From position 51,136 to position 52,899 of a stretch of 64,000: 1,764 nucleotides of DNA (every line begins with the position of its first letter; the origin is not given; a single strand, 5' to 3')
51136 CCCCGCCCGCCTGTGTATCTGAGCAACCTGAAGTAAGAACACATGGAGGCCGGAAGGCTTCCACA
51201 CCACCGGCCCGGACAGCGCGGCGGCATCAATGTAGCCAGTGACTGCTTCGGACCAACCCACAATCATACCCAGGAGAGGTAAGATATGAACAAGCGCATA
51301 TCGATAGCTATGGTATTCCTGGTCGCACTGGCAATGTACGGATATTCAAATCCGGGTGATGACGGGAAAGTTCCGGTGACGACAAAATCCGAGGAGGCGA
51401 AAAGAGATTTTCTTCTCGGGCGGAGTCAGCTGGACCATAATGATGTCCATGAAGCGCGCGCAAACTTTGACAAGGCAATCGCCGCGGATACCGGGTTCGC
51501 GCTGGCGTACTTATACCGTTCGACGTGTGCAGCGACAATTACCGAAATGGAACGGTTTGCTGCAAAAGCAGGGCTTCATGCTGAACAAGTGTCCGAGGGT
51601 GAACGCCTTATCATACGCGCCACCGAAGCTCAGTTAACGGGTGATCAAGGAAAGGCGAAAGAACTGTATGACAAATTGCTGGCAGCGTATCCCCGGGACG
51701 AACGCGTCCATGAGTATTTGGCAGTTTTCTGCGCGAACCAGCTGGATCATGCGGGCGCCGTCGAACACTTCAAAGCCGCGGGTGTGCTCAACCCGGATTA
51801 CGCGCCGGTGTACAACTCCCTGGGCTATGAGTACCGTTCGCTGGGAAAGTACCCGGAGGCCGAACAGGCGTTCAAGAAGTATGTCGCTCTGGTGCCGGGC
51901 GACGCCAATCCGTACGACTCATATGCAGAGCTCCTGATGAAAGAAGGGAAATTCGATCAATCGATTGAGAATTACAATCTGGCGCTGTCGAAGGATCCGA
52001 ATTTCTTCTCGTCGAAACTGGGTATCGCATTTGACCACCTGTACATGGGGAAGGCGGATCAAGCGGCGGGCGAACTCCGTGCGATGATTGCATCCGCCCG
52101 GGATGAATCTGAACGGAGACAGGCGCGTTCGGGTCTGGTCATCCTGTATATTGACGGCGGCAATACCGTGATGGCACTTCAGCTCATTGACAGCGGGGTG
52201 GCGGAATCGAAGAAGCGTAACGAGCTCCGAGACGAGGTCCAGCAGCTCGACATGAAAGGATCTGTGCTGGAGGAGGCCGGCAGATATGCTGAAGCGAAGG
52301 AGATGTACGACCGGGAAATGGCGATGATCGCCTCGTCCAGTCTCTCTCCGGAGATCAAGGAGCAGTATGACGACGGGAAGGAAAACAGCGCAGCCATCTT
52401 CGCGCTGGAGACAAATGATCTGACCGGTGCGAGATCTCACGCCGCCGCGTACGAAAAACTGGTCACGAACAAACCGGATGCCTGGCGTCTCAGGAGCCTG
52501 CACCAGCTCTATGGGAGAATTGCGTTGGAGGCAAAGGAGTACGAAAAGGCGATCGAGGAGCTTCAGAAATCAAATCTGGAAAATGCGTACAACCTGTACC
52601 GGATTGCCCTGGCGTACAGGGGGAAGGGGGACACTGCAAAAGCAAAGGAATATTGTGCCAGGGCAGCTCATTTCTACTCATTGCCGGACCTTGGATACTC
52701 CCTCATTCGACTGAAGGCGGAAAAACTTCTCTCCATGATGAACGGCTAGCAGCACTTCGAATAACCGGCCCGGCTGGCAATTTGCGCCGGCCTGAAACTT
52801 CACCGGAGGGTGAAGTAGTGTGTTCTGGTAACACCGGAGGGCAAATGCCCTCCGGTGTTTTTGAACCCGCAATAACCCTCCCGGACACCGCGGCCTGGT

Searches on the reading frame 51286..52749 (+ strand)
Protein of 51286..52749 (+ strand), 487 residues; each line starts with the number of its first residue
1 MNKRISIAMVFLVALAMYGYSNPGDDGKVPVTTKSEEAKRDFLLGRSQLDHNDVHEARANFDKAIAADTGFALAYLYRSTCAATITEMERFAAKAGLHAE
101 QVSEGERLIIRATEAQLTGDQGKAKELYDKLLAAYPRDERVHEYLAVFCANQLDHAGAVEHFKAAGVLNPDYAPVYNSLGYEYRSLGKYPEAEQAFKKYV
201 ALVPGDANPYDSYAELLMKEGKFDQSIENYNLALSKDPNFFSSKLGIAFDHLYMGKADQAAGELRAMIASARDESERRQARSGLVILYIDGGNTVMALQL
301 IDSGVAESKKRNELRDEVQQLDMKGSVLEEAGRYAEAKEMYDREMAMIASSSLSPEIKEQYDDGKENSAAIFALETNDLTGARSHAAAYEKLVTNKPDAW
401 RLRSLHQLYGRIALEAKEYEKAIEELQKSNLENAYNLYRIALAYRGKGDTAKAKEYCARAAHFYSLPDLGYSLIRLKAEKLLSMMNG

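Call 92: search_protein_families(library=pfam, proteins=[window:51286-52749:+], max_evalue=0.00001)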
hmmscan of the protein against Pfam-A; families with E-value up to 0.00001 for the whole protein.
window:51286-52749:+ (487 aa): 12 families
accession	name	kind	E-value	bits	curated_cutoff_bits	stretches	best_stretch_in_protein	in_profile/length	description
PF07719.23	TPR_2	-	1.1e-22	78.6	27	0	174-206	2-34/34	Tetratricopeptide repeat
PF13428.12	TPR_14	-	1.6e-16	59.6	23.5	0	112-146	8-42/44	Tetratricopeptide repeat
PF13181.12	TPR_8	-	2.4e-16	58.9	25.7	0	173-201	1-29/34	Tetratricopeptide repeat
PF13432.12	TPR_16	-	8.3e-16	58.6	32.7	0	43-92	2-51/65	Tetratricopeptide repeat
PF00515.34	TPR_1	-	1.7e-15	56.5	27.8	0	173-204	1-32/34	Tetratricopeptide repeat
PF14559.12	TPR_19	-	9.8e-13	48.7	25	0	186-239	4-57/68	Tetratricopeptide repeat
PF13424.12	TPR_12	-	6.2e-12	46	30.1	0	158-202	29-74/77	Tetratricopeptide repeat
PF13431.12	TPR_17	-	8.8e-11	41.6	24.4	0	168-194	8-34/34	Tetratricopeptide repeat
PF13174.12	TPR_6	-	3e-10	40.5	26.3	0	436-460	2-26/33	Tetratricopeptide repeat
PF23914.1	TPR_CcmH_CycH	-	9.6e-10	39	42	0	179-277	56-157/158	Cytochrome c-type biogenesis protein H TPR domain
PF13414.12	TPR_11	-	1.5e-08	34.6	26.8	0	216-241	3-28/42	TPR repeat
PF16918.11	PknG_TPR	-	2.2e-06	27.2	27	0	187-331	142-281/340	Protein kinase G tetratricopeptide repeat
